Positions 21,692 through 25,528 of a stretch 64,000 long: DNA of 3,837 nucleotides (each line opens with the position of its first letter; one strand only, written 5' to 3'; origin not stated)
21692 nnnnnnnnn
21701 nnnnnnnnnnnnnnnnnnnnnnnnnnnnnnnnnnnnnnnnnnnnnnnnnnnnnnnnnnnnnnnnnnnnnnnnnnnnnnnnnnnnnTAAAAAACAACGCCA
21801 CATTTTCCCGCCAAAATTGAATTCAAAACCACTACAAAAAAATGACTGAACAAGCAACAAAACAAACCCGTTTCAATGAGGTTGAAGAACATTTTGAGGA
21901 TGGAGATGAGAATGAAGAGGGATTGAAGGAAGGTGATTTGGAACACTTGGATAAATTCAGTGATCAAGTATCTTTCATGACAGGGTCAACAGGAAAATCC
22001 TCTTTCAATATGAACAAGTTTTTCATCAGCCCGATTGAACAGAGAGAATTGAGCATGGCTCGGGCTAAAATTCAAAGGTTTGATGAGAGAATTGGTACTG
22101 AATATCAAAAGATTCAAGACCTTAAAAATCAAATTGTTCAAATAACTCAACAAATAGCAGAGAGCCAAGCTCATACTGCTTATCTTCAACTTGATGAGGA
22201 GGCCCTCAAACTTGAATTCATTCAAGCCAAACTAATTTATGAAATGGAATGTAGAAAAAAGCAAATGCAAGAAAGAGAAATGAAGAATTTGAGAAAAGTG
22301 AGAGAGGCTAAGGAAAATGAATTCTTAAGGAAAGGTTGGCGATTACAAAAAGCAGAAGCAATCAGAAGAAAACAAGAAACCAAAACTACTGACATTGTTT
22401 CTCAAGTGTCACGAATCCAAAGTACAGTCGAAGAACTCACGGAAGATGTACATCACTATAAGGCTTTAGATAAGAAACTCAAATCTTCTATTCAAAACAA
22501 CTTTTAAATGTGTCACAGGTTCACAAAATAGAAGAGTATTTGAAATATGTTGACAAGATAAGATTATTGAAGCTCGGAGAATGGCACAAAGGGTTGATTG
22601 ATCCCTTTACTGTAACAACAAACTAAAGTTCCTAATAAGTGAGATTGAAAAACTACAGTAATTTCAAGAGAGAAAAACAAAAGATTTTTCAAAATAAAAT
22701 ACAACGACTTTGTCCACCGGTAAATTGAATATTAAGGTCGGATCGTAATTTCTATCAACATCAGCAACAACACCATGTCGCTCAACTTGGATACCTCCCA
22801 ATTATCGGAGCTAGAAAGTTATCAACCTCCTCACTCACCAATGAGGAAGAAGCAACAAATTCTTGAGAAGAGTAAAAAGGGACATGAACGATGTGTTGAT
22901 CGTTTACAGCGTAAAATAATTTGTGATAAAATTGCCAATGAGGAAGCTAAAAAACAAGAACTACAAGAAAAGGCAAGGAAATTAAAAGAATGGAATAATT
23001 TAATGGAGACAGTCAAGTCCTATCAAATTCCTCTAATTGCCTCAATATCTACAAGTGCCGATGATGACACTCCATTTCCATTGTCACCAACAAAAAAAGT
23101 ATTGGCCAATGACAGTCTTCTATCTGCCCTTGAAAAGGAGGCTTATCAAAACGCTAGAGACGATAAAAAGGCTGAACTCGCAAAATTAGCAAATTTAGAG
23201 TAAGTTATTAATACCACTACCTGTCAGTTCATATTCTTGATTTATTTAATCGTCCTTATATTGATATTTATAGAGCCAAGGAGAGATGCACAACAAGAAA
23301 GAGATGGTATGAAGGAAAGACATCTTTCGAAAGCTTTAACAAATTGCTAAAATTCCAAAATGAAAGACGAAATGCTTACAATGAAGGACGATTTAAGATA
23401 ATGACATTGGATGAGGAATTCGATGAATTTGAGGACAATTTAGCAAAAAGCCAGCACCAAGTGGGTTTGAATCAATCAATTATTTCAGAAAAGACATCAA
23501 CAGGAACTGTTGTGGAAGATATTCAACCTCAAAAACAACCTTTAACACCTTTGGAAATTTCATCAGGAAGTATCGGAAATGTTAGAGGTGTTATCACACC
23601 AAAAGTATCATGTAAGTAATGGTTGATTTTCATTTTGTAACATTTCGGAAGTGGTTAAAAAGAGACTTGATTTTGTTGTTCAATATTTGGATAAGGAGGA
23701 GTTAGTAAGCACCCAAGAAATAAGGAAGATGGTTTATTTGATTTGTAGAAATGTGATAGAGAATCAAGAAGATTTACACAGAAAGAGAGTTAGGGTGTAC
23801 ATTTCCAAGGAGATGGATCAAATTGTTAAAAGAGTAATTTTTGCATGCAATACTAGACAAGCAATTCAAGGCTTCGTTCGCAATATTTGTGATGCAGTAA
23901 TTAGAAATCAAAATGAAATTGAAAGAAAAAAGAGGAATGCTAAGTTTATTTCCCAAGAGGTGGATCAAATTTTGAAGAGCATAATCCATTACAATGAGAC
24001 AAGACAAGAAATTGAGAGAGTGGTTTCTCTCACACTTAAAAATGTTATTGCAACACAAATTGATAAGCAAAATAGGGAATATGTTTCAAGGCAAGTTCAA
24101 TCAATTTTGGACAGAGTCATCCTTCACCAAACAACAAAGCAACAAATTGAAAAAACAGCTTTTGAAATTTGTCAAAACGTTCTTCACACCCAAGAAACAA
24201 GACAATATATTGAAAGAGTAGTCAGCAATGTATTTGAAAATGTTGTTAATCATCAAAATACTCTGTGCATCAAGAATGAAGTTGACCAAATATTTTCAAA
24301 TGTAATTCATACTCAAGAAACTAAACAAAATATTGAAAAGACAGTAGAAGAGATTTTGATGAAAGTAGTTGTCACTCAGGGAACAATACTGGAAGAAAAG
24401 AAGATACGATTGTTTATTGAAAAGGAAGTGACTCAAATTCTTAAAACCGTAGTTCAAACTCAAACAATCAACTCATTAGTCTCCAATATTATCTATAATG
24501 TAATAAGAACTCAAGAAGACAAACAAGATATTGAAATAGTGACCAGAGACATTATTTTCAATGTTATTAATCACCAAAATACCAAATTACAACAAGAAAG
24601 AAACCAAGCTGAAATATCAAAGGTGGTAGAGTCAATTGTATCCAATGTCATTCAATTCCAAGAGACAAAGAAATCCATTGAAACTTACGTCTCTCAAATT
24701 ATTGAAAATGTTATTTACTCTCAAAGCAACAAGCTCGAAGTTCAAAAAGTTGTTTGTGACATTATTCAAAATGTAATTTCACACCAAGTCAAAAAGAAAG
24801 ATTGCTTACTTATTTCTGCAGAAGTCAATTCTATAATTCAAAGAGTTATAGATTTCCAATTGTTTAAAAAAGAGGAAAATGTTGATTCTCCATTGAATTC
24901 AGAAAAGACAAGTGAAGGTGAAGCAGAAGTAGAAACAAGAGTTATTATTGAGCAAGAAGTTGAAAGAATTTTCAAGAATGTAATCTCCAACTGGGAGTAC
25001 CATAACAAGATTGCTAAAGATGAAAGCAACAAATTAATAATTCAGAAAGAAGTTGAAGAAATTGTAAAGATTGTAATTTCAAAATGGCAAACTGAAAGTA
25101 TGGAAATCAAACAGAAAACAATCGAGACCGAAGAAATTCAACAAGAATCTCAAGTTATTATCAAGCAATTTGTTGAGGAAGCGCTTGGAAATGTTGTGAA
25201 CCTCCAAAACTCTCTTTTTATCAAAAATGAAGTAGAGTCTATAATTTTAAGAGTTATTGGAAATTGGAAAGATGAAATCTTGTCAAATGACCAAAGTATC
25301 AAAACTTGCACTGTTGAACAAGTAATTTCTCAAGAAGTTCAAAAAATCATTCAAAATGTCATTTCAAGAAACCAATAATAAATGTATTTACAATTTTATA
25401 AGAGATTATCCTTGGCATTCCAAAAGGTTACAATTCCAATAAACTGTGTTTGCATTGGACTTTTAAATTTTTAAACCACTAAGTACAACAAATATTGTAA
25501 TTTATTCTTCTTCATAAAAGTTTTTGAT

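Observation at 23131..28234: Internally deleted pseudo-copy of the repeat-protein gene, re-used as the antisense C-terminal coding end of the FHA-RING gene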

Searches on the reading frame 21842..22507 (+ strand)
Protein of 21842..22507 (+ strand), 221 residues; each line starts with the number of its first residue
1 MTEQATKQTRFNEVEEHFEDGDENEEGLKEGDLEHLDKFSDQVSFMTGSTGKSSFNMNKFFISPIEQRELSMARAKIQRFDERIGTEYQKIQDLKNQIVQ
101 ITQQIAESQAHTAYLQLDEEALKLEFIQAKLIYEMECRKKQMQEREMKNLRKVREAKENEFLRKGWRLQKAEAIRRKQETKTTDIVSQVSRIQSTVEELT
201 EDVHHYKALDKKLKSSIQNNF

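Call 19: search_protein_families(library=pfam, proteins=[window:21842-22507:+], max_evalue=0.1)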
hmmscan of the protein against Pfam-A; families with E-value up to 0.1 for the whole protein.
window:21842-22507:+ (221 aa): 2 families
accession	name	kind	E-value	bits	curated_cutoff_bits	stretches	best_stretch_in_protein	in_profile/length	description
PF19111.5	DUF5798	-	0.0059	17.2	27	1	74-116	7-49/89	Family of unknown function (DUF5798)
PF04728.18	LPP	-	0.014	16.1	29.1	0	184-208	4-28/53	Lipoprotein leucine-zipper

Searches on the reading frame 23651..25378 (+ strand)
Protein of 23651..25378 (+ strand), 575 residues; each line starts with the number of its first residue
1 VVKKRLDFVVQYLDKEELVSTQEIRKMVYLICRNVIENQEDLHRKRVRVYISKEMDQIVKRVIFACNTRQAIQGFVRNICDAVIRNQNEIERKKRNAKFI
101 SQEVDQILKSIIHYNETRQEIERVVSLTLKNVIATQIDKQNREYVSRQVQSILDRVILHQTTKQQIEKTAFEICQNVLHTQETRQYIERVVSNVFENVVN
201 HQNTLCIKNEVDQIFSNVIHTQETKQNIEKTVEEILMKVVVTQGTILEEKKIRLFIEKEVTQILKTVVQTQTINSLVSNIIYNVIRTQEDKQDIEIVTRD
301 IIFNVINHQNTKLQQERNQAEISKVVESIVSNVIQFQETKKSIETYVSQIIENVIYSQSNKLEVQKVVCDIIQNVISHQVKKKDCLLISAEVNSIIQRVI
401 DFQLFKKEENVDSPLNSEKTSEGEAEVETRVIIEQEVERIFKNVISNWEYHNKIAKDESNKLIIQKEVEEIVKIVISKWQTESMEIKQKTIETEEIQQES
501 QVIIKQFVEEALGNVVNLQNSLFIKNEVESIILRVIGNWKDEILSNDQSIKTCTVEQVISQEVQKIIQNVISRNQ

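Call 19: search_protein_families(library=pfam, proteins=[window:23651-25378:+], max_evalue=0.1)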
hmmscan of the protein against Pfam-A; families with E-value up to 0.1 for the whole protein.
window:23651-25378:+ (575 aa): 1 family
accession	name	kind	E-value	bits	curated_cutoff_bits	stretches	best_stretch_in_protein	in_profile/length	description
PF11701.14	UNC45-central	-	0.028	14.8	25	1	6-165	3-142/154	Myosin-binding striated muscle assembly central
